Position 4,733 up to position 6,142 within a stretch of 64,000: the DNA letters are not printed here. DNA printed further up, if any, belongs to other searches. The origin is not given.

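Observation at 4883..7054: Bacterial-type c-di-AMP make-and-break pair (DisA cyclase plus DHH/DHHA1 phosphodiesterase) in an archaeal operon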

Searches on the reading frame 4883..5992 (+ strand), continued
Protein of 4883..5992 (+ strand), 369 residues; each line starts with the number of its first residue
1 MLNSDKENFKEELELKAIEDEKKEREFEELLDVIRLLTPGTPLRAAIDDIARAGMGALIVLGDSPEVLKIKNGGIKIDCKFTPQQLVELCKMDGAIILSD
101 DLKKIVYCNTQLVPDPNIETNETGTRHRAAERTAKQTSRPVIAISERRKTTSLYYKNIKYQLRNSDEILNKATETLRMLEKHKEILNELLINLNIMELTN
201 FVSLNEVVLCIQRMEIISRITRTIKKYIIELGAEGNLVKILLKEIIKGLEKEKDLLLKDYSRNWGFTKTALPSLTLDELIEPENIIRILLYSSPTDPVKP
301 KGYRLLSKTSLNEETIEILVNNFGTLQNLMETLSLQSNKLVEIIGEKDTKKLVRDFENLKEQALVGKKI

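Call 35: find_encoding_contigs(protein=P0190, flank=5000, max_places=1)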
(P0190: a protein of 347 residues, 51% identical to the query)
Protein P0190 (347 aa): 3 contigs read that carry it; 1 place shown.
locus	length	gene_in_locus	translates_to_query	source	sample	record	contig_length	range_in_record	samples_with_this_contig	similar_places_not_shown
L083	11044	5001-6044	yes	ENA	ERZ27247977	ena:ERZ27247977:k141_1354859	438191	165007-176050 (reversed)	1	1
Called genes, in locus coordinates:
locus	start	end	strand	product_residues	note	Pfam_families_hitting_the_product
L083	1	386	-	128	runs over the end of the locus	-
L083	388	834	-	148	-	-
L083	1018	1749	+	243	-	PF02002:TFIIE_alpha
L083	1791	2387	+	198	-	PF01694:Rhomboid, PF08551:DUF1751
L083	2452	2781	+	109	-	-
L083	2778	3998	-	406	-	PF04894:Nre_N, PF04895:Nre_C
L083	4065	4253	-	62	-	-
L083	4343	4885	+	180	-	PF00827:Ribosomal_L15e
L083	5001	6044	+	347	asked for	PF02457:DAC, PF10635:DisA-linker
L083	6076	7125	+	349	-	PF01368:DHH (weak), PF02272:DHHA1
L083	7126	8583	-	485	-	PF00587:tRNA-synt_2b, PF03129:HGTP_anticodon, PF09180:ProRS-C_1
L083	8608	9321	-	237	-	-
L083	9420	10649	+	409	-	PF01490:Aa_trans, PF03222:Trp_Tyr_perm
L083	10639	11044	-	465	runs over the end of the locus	PF02934:GatB_N, PF02637:GatB_Yqey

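Call 36: find_encoding_contigs(protein=P0209, flank=5000, max_places=1)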
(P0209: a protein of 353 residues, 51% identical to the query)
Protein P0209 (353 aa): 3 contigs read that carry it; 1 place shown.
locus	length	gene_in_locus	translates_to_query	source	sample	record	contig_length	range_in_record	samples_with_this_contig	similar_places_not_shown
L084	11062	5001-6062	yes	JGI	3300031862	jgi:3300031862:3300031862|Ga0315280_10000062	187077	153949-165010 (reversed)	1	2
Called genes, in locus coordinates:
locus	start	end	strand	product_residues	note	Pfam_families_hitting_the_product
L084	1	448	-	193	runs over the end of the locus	PF07690:MFS_1 (weak), PF01988:VIT1 (weak)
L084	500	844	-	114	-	PF02680:DUF211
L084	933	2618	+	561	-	PF00749:tRNA-synt_1c, PF03950:tRNA-synt_1c_C, PF20974:tRNA-synt_1c_C2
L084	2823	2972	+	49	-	-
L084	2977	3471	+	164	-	PF02926:THUMP (faint)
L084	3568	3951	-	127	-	-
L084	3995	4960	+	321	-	PF01078:Mg_chelatase (faint), PF05496:RuvB_N (faint), PF00004:AAA, PF13177:DNA_pol3_delta2 (weak), PF25361:AAA_lid_RFC1 (weak), PF16193:AAA_assoc_2 (faint), PF08542:Rep_fac_C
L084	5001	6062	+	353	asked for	PF02457:DAC, PF10635:DisA-linker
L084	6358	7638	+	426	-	PF01695:IstB_IS21 (weak), PF05496:RuvB_N (weak), PF13191:AAA_16 (weak), PF13173:AAA_14 (faint), PF13401:AAA_22 (faint), PF00004:AAA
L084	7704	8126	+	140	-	PF01336:tRNA_anti-codon, PF21473:OB_Ssb-like (weak)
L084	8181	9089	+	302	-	-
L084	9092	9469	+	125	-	PF18894:PhageMetallopep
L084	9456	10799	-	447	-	PF19289:PmbA_TldD_3rd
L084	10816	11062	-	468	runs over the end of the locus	PF19290:PmbA_TldD_2nd (faint), PF01523:PmbA_TldD_1st, PF19289:PmbA_TldD_3rd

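Call 37: find_encoding_contigs(protein=P0179, flank=5000, max_places=1)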
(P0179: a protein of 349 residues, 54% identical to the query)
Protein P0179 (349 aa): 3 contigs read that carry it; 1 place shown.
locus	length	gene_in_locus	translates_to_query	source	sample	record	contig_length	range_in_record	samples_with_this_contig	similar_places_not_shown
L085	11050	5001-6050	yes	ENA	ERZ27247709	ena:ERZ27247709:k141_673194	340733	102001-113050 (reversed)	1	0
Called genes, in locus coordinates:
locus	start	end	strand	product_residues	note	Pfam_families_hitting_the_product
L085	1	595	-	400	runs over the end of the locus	PF04894:Nre_N, PF04895:Nre_C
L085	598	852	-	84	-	-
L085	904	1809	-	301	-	-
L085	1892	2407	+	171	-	PF00827:Ribosomal_L15e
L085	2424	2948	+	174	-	-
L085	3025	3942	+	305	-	PF01515:PTA_PTB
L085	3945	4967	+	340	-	PF00871:Acetate_kinase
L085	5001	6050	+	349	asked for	PF02457:DAC, PF10635:DisA-linker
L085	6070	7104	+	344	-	PF01368:DHH, PF02272:DHHA1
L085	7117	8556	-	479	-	PF00587:tRNA-synt_2b, PF03129:HGTP_anticodon, PF09180:ProRS-C_1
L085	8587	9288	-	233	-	PF01411:tRNA-synt_2c, PF07973:tRNA_SAD (weak)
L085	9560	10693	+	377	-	PF01490:Aa_trans, PF03222:Trp_Tyr_perm, PF03845:Spore_permease (weak), PF13520:AA_permease_2, PF00324:AA_permease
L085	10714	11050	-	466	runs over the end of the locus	PF02934:GatB_N, PF02637:GatB_Yqey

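Call 38: find_encoding_contigs(protein=P0230, flank=5000, max_places=1)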
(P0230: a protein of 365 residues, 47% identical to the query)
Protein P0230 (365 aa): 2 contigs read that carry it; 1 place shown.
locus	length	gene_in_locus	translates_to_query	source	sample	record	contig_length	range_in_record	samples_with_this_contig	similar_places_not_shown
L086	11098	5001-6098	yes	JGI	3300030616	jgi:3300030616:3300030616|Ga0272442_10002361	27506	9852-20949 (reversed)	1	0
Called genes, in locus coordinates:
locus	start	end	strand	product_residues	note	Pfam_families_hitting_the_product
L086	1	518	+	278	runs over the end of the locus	PF02002:TFIIE_alpha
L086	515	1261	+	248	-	PF01694:Rhomboid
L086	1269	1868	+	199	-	PF01944:SpoIIM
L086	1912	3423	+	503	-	-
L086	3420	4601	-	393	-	PF04894:Nre_N, PF04895:Nre_C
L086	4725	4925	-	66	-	-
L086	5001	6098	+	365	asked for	PF02457:DAC, PF10635:DisA-linker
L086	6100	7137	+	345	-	PF01368:DHH (weak), PF02272:DHHA1 (weak)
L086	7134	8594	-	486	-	PF00587:tRNA-synt_2b, PF03129:HGTP_anticodon, PF09180:ProRS-C_1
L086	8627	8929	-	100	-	-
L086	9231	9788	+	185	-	-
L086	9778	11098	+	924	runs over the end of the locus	-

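Call 52: search_protein_families(library=pfam, proteins=[window:4883-5992:+], max_evalue=10)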
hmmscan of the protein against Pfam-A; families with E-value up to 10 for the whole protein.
window:4883-5992:+ (369 aa): 4 families
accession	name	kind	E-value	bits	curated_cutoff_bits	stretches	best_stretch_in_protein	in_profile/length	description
PF10635.14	DisA-linker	-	3.6e-31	108.3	25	1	162-293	1-137/142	DisA bacterial checkpoint controller linker region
PF02457.21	DAC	-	2e-26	92.4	27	1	45-157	2-117/119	DisA bacterial checkpoint controller nucleotide-binding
PF01206.22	TusA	-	0.036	14.3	28.6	1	313-344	27-58/70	Sulfurtransferase TusA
PF18691.7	Cdc13_OB2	-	0.32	11.6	25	1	311-346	47-82/111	Cell division control protein 13, OB2 domain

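Call 60: search_protein_representatives(protein=window:4883-5992:+)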
Query: 369 residues. Proteins with E-value up to 0.001 (for the whole library): 1374; up to 1e-10: 828; up to 1e-30: 270. The best 150 are listed.
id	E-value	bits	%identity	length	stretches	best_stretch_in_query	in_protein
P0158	1.8e-137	474.2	64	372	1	5-369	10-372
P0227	1.2e-91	323.7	47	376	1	9-369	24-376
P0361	2.3e-84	299.7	45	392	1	22-369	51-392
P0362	2.7e-84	299.5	47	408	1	11-369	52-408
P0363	1.1e-83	297.4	51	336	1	31-369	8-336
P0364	1.9e-81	290.1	46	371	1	23-365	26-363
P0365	2.7e-79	283.0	45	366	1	13-368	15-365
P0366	1.2e-78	280.9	44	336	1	29-340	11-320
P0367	7.0e-75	268.5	42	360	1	8-332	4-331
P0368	8.8e-75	268.2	43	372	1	21-369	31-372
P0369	3.3e-74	266.3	43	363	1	21-338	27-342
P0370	3.9e-74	266.1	43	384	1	7-363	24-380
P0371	2.5e-73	263.4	43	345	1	28-369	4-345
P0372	4.6e-69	249.4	42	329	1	43-352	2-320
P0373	1.7e-68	247.5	41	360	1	30-364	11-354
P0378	1.6e-65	237.8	38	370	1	21-367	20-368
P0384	1.3e-61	224.9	41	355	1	28-343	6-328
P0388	2.5e-59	217.4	41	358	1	23-333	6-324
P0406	1.6e-55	204.9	39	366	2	30-283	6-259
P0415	4.7e-53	196.8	36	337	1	32-347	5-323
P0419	2.6e-52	194.3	41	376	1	26-344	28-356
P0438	1.1e-49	185.7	35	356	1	29-362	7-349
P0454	6.0e-47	176.7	39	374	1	28-332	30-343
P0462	6.0e-46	173.4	37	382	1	25-330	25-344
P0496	1.3e-42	162.4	31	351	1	16-356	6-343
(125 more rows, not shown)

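Call 61: list_cluster_members(proteins=[P0361, P0362, P0363, P0364, P0365, P0366, P0367, P0368, P0369, P0370])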
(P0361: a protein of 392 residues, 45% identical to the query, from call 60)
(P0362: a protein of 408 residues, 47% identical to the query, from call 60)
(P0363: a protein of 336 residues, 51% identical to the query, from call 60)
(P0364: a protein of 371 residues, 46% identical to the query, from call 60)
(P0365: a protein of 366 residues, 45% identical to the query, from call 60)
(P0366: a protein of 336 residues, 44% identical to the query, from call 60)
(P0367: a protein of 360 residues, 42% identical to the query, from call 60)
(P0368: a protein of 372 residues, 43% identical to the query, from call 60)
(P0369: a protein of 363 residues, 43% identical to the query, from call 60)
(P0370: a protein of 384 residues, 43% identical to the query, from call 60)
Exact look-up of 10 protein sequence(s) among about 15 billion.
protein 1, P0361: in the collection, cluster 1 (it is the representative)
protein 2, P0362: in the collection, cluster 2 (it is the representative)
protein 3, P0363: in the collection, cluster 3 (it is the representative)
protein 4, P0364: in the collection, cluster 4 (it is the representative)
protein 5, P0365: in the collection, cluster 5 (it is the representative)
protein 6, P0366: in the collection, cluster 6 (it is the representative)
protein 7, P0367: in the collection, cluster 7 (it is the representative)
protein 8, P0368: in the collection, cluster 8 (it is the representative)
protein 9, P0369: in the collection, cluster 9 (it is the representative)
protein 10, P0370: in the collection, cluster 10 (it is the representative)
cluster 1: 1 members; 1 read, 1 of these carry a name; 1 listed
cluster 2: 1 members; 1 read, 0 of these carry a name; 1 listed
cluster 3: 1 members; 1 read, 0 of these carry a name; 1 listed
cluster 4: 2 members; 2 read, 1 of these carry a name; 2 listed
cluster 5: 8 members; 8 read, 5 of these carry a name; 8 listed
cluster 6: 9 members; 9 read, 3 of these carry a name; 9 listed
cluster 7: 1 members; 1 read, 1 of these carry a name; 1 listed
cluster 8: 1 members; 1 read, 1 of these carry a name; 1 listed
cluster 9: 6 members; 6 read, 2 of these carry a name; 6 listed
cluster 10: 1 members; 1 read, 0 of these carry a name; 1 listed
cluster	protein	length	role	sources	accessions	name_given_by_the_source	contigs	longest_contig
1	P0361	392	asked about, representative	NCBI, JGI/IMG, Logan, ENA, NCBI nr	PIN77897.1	DNA integrity scanning protein DisA [Candidatus Woesearchaeota archaeon ... | MAG: DNA integrity scanning protein DisA [Candidatus Woesearchaeota archaeon ...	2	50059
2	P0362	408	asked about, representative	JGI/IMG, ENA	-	-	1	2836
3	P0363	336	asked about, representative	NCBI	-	-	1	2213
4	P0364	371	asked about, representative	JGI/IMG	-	diadenylate cyclase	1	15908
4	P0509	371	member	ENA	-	-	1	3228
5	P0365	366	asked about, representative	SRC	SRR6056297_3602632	-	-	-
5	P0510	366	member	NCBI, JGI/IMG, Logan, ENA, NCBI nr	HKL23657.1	MAG TPA: DNA integrity scanning diadenylate cyclase DisA [Candidatus Nanoarchaeia ... | DNA integrity scanning diadenylate cyclase DisA [Candidatus Nanoarchaeia archaeon]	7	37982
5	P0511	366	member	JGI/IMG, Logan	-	diadenylate cyclase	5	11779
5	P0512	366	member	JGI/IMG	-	diadenylate cyclase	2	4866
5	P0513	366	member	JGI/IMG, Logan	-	diadenylate cyclase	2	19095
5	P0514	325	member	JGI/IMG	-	diadenylate cyclase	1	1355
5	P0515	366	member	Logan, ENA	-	-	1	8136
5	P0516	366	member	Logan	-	-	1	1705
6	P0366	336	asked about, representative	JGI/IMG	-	-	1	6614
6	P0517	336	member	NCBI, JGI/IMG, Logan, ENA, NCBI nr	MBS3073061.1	DNA integrity scanning diadenylate cyclase DisA [Candidatus Pacearchaeota archaeon]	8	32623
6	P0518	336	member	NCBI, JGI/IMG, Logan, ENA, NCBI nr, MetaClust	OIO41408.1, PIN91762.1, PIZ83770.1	DNA integrity scanning protein DisA [Candidatus Pacearchaeota archaeon ... | MAG: hypothetical protein AUJ62_02880 [Candidatus Pacearchaeota archaeon CG1_02_32_21] | \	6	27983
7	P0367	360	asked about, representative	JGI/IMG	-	diadenylate cyclase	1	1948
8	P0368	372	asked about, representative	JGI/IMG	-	diadenylate cyclase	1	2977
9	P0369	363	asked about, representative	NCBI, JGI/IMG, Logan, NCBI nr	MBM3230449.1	DNA integrity scanning protein DisA [Candidatus Pacearchaeota archaeon]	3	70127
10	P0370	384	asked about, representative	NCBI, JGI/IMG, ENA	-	-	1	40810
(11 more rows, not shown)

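Call 62: find_encoding_contigs(protein=P0518, flank=6000, max_places=3)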
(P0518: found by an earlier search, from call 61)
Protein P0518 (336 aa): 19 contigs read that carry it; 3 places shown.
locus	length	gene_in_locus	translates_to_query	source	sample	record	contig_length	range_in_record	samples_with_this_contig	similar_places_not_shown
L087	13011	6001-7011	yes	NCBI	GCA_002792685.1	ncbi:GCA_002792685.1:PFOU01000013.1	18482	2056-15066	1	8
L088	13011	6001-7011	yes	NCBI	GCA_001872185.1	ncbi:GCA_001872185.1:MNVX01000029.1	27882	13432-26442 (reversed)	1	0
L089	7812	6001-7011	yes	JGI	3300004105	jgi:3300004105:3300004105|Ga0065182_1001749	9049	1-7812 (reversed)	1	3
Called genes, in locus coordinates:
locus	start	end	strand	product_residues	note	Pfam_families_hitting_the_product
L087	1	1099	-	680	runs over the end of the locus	PF02463:SMC_N, PF13476:AAA_23, PF02463:SMC_N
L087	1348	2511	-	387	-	PF00149:Metallophos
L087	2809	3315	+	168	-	-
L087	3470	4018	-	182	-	PF05175:MTS, PF13847:Methyltransf_31 (weak)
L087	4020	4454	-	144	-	-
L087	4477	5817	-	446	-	PF00753:Lactamase_B (weak), PF22505:RNase_J_b_CASP, PF07521:RMMBL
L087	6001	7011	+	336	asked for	PF02457:DAC, PF10635:DisA-linker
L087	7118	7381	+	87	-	-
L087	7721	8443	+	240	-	PF10584:Proteasome_A_N, PF00227:Proteasome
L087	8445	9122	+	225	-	PF01172:SBDS_N, PF09377:SBDS_domain_II, PF20268:SBDS_C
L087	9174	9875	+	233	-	PF21266:S1_RRP4 (weak), PF07650:KH_2 (faint), PF00013:KH_1, PF15985:KH_6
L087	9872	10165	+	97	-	-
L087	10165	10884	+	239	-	PF01138:RNase_PH, PF03725:RNase_PH_C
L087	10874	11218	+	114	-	-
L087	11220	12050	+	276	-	PF01138:RNase_PH, PF03725:RNase_PH_C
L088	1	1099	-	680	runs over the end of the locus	PF02463:SMC_N, PF13476:AAA_23, PF02463:SMC_N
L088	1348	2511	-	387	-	PF00149:Metallophos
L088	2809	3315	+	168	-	-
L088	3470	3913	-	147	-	PF05175:MTS, PF07669:Eco57I (weak)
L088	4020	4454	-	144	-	-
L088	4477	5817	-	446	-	PF00753:Lactamase_B (weak), PF22505:RNase_J_b_CASP, PF07521:RMMBL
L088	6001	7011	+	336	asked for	PF02457:DAC, PF10635:DisA-linker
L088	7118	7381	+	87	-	-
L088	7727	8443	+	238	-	PF10584:Proteasome_A_N, PF00227:Proteasome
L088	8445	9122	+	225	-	PF01172:SBDS_N, PF09377:SBDS_domain_II, PF20268:SBDS_C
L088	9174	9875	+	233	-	PF21266:S1_RRP4 (weak), PF07650:KH_2 (faint), PF00013:KH_1, PF15985:KH_6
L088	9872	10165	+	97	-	-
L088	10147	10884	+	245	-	PF01138:RNase_PH, PF03725:RNase_PH_C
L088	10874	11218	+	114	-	-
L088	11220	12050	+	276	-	PF01138:RNase_PH, PF03725:RNase_PH_C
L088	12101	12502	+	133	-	PF01192:RNA_pol_Rpb6 (weak)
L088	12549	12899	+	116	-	-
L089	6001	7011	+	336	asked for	PF02457:DAC, PF10635:DisA-linker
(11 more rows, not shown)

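Call 64: list_cluster_members(proteins=[P0419, P0454, P0462, P0384, P0406, P0438, P0388, P0378, P0415, P0496])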
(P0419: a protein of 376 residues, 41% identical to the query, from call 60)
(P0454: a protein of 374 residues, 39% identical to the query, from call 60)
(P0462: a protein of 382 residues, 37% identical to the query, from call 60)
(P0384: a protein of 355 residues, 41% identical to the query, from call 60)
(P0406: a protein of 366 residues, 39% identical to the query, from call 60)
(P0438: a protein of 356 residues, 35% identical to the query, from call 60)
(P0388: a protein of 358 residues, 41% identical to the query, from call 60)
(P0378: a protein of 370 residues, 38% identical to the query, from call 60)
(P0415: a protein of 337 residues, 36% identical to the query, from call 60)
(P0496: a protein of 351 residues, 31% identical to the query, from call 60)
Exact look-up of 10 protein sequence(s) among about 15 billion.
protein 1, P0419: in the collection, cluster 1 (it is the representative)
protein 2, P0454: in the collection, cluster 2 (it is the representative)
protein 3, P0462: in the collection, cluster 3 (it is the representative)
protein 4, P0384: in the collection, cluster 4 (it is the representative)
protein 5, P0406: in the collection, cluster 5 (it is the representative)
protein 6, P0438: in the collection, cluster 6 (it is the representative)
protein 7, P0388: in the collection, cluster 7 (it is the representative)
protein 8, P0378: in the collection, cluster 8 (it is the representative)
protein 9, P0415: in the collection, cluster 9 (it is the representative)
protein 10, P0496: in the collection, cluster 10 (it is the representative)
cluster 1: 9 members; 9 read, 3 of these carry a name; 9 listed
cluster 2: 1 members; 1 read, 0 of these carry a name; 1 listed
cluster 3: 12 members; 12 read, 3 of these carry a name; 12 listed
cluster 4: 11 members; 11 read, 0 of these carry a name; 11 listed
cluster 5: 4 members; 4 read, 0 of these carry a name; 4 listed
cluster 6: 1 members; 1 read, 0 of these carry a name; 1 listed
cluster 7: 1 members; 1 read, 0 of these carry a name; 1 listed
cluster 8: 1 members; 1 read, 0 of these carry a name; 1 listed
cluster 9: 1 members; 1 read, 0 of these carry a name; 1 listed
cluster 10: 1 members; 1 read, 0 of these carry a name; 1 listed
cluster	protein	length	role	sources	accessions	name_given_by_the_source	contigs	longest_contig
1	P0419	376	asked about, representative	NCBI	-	-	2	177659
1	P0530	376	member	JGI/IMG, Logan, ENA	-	diadenylate cyclase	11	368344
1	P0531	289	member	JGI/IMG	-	diadenylate cyclase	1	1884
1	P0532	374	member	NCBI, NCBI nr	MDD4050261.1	MAG: DNA integrity scanning diadenylate cyclase DisA, partial [Candidatus ainarchaeum sp.] | DNA integrity scanning diadenylate cyclase DisA [Candidatus ainarchaeum sp.]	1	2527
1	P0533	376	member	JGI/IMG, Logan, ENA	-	-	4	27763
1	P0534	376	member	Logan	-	-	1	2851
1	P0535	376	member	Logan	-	-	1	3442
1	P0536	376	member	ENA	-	-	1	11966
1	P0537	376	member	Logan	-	-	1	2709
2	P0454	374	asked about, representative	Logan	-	-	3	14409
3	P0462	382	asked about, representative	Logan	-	-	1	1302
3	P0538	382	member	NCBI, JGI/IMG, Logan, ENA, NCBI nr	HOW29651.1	MAG TPA: DNA integrity scanning diadenylate cyclase DisA [archaeon] | DNA integrity scanning diadenylate cyclase DisA [archaeon]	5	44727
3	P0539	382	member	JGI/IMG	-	diadenylate cyclase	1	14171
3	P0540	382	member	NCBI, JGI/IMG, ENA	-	diadenylate cyclase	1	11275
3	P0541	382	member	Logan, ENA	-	-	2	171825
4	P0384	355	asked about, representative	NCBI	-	-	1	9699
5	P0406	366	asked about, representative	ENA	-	-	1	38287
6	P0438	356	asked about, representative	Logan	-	-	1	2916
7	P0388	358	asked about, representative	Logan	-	-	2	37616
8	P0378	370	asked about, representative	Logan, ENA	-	-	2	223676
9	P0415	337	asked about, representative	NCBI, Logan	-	-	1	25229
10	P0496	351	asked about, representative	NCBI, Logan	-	-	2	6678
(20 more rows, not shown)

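Call 65: find_encoding_contigs(protein=P0530, flank=5000, max_places=1)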
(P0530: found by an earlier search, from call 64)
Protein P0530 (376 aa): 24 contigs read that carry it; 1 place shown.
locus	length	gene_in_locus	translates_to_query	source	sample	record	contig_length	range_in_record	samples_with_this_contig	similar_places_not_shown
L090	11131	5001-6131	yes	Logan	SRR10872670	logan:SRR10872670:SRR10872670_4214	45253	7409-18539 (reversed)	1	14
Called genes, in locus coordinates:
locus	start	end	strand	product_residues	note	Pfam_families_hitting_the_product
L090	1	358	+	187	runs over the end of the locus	PF13419:HAD_2, PF00702:Hydrolase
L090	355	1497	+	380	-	PF13433:Peripla_BP_5, PF13458:Peripla_BP_6, PF01094:ANF_receptor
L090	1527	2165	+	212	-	PF00657:Lipase_GDSL, PF13472:Lipase_GDSL_2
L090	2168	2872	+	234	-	PF02463:SMC_N (faint), PF00005:ABC_tran, PF13304:AAA_21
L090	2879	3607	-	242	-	PF01978:TrmB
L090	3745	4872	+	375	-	PF13433:Peripla_BP_5 (weak), PF13458:Peripla_BP_6, PF01094:ANF_receptor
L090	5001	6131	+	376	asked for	PF02457:DAC, PF10635:DisA-linker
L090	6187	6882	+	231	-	-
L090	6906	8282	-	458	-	PF00875:DNA_photolyase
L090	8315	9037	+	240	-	PF01863:YgjP-like, PF10263:SprT-like (weak)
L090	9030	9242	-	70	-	-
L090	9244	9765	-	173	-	-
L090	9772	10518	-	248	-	PF02535:Zip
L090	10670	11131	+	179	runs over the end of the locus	PF11848:DUF3368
